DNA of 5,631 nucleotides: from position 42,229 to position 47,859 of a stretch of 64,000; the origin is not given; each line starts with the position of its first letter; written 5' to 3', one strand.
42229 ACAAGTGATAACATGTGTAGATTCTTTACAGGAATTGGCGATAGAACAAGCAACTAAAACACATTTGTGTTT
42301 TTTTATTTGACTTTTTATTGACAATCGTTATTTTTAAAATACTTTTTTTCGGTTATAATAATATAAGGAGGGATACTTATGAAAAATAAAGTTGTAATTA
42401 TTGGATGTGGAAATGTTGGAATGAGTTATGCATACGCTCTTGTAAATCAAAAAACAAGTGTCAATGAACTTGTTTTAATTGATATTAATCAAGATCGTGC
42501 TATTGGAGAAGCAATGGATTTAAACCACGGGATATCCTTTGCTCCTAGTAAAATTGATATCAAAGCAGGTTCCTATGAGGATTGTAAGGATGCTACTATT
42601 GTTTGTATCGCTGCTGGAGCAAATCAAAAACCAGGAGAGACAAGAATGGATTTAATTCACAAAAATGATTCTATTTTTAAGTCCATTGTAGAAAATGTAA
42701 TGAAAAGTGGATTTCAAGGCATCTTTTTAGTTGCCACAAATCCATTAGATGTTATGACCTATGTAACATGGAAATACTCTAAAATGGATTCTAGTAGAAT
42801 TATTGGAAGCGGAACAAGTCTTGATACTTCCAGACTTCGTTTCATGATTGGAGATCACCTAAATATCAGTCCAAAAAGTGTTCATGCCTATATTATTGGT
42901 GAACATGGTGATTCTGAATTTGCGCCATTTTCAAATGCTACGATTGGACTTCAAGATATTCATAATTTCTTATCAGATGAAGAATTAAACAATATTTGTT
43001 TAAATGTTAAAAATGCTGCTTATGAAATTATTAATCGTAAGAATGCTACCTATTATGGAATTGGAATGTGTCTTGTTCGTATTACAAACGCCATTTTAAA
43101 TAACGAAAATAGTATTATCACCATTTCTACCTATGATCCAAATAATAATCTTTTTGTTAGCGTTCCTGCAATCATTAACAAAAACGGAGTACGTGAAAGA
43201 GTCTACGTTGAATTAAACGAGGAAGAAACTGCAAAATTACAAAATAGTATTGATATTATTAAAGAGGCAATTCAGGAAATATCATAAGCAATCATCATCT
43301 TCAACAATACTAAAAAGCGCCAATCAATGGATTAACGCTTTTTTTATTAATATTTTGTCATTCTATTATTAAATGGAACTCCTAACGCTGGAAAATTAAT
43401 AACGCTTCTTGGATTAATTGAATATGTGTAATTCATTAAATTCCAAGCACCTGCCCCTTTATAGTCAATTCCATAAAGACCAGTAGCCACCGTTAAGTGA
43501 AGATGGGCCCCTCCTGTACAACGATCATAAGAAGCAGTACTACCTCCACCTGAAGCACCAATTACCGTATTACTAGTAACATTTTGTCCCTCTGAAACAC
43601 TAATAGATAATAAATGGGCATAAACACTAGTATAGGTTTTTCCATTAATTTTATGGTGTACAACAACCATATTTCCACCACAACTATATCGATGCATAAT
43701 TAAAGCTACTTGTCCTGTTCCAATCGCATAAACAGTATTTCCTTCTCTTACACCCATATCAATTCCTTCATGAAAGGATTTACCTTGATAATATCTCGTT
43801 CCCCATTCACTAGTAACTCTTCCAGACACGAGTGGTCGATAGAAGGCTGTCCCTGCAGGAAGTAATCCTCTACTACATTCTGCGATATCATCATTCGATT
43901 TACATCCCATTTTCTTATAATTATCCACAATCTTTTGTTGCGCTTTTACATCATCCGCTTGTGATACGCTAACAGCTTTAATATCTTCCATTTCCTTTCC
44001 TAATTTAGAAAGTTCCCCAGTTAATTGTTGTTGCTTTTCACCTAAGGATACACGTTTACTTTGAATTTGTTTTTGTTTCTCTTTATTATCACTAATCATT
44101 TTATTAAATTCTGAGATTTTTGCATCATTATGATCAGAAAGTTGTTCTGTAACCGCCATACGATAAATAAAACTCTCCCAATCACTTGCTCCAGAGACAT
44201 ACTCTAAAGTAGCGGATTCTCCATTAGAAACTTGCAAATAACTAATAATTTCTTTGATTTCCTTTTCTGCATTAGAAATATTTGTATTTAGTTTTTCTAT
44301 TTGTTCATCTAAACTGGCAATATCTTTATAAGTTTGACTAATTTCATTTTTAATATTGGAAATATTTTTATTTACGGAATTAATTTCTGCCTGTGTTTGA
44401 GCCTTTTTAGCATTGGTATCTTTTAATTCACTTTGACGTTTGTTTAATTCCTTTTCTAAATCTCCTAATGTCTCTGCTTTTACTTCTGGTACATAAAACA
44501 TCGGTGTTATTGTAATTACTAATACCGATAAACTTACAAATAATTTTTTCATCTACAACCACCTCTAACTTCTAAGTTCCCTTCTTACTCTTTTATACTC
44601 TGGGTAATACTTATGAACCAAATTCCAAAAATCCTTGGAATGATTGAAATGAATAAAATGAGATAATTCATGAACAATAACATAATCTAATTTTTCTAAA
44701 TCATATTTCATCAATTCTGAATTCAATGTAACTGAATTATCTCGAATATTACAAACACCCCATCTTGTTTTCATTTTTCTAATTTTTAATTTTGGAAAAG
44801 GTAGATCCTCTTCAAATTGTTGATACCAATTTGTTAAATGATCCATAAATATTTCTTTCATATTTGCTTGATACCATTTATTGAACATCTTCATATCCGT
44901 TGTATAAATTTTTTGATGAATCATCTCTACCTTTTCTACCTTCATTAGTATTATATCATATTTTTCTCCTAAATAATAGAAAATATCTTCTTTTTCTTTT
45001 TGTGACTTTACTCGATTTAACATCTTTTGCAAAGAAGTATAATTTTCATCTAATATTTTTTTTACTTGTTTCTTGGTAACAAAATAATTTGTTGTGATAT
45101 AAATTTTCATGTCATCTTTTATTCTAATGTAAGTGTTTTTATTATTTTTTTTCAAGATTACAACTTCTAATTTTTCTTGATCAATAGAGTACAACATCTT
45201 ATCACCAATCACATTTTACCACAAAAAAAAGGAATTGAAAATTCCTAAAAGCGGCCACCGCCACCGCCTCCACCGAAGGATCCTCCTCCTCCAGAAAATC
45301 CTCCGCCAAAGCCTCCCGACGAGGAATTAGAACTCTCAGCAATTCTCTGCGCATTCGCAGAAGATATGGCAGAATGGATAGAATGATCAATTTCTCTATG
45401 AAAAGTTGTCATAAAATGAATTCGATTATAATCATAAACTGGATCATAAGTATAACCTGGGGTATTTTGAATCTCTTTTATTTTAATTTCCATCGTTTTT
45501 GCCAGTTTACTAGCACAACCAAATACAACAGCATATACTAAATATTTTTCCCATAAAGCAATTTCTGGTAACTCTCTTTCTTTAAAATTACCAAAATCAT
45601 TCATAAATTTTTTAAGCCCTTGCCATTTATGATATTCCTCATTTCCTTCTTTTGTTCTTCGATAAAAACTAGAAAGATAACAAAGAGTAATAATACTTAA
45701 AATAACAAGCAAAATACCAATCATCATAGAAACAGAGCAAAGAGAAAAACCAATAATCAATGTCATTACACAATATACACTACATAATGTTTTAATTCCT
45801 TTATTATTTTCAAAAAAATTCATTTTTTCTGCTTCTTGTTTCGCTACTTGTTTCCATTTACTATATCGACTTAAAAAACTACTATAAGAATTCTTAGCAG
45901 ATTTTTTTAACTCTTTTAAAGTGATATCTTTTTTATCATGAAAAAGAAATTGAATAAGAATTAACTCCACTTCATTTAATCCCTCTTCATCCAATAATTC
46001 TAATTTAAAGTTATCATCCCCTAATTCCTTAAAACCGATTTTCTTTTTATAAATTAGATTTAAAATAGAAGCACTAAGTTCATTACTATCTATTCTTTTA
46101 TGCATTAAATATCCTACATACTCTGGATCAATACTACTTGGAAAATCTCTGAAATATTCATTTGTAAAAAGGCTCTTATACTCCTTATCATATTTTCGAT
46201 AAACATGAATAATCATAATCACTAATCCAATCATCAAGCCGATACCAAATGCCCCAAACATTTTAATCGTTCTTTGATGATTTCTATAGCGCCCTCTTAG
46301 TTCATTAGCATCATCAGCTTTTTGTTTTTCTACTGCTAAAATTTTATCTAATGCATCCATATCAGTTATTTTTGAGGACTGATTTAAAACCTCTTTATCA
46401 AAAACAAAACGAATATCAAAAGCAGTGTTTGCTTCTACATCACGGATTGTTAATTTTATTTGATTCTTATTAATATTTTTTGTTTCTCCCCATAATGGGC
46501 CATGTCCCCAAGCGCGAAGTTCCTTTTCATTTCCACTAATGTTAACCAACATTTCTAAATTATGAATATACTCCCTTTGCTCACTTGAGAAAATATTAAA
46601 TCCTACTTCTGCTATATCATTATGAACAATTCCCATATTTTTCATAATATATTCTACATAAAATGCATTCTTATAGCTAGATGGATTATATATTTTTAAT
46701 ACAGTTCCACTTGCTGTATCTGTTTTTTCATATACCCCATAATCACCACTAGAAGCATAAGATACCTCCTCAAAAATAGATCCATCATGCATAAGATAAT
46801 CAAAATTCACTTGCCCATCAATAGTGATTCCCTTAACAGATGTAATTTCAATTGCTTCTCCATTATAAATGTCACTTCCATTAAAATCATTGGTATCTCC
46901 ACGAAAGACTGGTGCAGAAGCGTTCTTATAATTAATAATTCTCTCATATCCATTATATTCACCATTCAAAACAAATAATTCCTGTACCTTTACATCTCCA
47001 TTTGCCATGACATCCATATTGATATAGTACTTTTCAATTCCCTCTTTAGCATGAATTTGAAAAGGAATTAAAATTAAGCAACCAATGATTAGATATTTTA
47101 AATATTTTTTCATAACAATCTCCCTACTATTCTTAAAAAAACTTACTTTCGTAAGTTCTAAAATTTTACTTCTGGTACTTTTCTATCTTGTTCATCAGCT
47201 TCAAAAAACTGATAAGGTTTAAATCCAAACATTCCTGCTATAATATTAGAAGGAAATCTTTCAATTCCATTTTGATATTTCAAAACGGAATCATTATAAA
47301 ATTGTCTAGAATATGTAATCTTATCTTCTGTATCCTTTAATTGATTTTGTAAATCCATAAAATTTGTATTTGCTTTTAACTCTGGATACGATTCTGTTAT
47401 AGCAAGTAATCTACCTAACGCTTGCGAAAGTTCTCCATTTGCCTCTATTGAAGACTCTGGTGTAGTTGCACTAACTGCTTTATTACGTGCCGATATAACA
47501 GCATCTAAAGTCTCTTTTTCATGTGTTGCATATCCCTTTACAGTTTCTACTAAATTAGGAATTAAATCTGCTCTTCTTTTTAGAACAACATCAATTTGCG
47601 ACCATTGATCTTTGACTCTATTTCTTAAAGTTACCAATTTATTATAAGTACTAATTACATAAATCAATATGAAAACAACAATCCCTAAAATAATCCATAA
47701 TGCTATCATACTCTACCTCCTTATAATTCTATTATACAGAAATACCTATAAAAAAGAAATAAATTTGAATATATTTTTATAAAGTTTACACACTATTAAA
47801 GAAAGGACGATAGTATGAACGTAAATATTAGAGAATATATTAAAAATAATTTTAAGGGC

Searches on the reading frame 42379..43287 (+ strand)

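Call 85: search_protein_families(library=pfam, proteins=[window:42379-43287:+], max_evalue=0.00001)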
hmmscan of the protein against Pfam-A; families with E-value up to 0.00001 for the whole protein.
window:42379-43287:+ (302 aa): 2 families
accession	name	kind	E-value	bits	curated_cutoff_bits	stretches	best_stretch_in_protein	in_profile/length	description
PF00056.29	Ldh_1_N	-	3.7e-46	157.1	27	1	4-143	2-141/141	lactate/malate dehydrogenase, NAD binding domain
PF02866.23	Ldh_1_C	-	2.6e-36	125.7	22.6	1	146-300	1-169/174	lactate/malate dehydrogenase, alpha/beta C-terminal domain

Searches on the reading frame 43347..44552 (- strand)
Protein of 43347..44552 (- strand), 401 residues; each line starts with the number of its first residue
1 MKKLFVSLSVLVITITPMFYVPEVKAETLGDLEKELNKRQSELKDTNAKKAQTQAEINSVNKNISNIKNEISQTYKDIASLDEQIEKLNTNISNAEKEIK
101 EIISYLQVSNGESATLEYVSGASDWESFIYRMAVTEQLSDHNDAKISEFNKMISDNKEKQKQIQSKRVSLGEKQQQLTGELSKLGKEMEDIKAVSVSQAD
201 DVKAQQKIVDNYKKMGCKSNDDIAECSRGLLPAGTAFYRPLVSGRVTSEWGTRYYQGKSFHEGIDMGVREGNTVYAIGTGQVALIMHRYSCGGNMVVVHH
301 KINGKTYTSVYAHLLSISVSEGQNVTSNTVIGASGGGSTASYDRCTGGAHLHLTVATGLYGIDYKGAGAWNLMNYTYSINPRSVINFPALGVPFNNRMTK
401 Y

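Call 85: search_protein_families(library=pfam, proteins=[window:43347-44552:-], max_evalue=0.00001)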
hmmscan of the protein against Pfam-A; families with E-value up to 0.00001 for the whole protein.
window:43347-44552:- (401 aa): 2 families
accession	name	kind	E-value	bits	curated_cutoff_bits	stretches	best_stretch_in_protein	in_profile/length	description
PF01551.29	Peptidase_M23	-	1.9e-17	63.7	28.7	1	260-356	2-88/96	Peptidase family M23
PF11932.13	DUF3450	-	4.4e-06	26.6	32.6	0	33-102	15-84/241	Protein of unknown function (DUF3450)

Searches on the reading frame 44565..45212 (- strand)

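Call 85: search_protein_families(library=pfam, proteins=[window:44565-45212:-], max_evalue=0.00001)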
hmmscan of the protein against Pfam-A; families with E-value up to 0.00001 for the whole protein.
window:44565-45212:- (215 aa): 2 families
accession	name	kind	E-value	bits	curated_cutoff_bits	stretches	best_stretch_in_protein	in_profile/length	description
PF01863.23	YgjP-like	-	1.1e-40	140.3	26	1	25-214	1-205/207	YgjP-like, metallopeptidase domain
PF10263.15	SprT-like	-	7.8e-08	32.6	25.6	1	131-193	10-79/108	SprT-like family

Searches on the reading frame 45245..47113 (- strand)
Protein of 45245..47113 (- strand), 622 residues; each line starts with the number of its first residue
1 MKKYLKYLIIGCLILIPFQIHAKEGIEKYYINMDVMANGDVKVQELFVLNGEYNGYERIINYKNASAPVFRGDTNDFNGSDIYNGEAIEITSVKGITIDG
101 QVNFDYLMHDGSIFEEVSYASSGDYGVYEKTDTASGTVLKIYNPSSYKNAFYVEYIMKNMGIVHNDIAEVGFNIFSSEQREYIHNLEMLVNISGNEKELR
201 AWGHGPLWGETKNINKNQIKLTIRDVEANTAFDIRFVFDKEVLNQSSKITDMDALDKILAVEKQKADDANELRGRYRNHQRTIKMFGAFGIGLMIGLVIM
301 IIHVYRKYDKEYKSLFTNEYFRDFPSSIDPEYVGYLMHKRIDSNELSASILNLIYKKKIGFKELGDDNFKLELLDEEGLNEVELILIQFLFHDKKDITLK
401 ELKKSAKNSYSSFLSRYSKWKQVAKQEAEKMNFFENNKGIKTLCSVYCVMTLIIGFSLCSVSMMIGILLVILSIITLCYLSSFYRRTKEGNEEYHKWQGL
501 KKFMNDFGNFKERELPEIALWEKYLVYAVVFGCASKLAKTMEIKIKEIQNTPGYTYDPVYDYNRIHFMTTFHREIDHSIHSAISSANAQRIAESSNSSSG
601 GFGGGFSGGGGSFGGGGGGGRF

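Call 59: search_protein_families(library=pfam, proteins=[window:45245-47113:-], max_evalue=0.001)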
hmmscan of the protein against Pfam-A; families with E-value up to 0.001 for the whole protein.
window:45245-47113:- (622 aa): 2 families
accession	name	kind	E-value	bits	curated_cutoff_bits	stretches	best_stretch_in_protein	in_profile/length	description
PF20990.2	DUF2207_C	-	1e-48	166.6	33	1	318-541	2-247/247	Predicted membrane protein (DUF2207) C-terminal domain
PF09972.14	DUF2207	-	6.7e-15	56.1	24.4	1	26-238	2-172/172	Predicted membrane protein (DUF2207) N-terminal domain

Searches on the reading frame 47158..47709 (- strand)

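Call 85: search_protein_families(library=pfam, proteins=[window:47158-47709:-], max_evalue=0.00001)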
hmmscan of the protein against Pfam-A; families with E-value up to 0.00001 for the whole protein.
window:47158-47709:- (183 aa): 1 family
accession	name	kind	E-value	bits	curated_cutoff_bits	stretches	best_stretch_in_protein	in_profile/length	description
PF04011.17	LemA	-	6.6e-64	214.7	26.2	1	35-183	1-149/149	LemA family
